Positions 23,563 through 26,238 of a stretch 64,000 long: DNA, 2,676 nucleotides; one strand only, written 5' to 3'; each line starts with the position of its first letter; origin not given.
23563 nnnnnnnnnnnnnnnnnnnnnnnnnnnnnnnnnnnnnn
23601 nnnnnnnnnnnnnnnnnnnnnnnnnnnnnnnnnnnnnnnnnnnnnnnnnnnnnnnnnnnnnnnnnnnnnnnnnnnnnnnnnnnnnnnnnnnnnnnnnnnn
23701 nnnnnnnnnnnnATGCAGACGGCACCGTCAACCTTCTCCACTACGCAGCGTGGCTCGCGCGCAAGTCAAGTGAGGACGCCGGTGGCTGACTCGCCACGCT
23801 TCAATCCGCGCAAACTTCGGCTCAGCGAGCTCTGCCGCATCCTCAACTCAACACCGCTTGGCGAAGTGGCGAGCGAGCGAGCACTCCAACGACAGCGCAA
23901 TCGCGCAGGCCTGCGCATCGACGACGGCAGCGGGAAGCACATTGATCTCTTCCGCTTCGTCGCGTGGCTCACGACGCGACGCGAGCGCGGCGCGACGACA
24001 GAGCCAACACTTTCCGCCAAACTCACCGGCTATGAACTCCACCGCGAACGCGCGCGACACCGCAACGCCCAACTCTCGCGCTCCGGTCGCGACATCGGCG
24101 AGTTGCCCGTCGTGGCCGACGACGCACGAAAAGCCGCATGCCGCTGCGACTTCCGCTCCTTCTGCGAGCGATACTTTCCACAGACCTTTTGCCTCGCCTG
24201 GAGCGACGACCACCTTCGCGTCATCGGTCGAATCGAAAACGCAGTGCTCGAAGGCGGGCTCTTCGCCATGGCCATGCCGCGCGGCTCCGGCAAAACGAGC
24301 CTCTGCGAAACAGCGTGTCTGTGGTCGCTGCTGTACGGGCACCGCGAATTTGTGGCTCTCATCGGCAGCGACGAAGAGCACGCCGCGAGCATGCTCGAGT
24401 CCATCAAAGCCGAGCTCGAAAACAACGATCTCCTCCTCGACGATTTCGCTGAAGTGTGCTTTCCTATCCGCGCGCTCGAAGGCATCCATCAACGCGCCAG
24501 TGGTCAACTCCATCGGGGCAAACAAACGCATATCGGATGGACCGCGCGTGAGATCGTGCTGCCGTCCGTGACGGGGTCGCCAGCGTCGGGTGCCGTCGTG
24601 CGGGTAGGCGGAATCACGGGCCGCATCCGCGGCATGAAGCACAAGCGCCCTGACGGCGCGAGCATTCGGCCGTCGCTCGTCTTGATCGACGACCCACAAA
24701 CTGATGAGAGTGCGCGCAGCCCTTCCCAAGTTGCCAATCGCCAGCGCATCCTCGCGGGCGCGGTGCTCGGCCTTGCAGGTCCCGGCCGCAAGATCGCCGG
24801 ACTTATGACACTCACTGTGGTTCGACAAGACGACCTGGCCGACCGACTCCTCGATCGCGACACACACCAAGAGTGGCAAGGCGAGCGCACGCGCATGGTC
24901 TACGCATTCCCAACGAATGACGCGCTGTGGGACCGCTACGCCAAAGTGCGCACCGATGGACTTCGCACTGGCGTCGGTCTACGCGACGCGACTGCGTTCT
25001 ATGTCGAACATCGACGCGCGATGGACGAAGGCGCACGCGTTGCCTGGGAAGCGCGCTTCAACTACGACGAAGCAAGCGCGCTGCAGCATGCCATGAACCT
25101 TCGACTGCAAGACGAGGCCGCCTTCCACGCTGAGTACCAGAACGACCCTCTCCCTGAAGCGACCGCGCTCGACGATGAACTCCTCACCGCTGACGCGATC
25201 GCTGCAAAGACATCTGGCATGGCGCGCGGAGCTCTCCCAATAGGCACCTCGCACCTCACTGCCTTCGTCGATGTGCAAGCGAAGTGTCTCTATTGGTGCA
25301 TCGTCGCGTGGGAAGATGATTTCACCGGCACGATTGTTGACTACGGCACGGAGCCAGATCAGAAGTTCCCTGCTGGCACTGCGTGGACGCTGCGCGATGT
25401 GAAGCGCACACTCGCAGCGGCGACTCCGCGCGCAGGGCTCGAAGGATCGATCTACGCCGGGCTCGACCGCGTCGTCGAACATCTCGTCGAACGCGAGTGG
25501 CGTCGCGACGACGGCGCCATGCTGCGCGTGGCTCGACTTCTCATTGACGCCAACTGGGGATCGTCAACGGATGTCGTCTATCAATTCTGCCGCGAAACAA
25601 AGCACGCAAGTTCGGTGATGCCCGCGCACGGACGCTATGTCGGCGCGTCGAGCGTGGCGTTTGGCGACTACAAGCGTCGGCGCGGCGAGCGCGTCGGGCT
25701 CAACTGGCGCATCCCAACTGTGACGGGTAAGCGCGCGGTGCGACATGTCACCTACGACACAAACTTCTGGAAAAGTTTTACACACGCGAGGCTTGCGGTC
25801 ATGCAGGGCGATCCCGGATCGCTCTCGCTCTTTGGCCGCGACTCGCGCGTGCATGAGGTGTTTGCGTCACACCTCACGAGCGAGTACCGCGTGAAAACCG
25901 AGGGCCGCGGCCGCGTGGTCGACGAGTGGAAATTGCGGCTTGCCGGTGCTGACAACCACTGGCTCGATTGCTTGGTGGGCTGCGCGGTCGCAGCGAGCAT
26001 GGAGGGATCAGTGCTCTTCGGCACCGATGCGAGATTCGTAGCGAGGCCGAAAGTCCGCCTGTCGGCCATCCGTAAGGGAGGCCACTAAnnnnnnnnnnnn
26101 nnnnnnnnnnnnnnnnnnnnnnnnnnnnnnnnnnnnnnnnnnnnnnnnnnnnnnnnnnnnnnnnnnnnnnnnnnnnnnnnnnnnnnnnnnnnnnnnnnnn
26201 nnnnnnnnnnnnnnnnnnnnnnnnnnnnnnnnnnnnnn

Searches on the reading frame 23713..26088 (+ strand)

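Call 13: search_protein_families(library=phrogs, proteins=[window:23713-26088:+], max_evalue=0.001)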
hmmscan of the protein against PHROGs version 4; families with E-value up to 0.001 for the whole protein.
window:23713-26088:+ (791 aa): 2 families
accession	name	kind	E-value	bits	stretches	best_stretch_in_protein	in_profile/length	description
phrog_38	-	head and packaging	1.1e-35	124.5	1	115-485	237-526/760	terminase large subunit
phrog_15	-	head and packaging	4.2e-28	99.2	1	491-763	692-920/1330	terminase large subunit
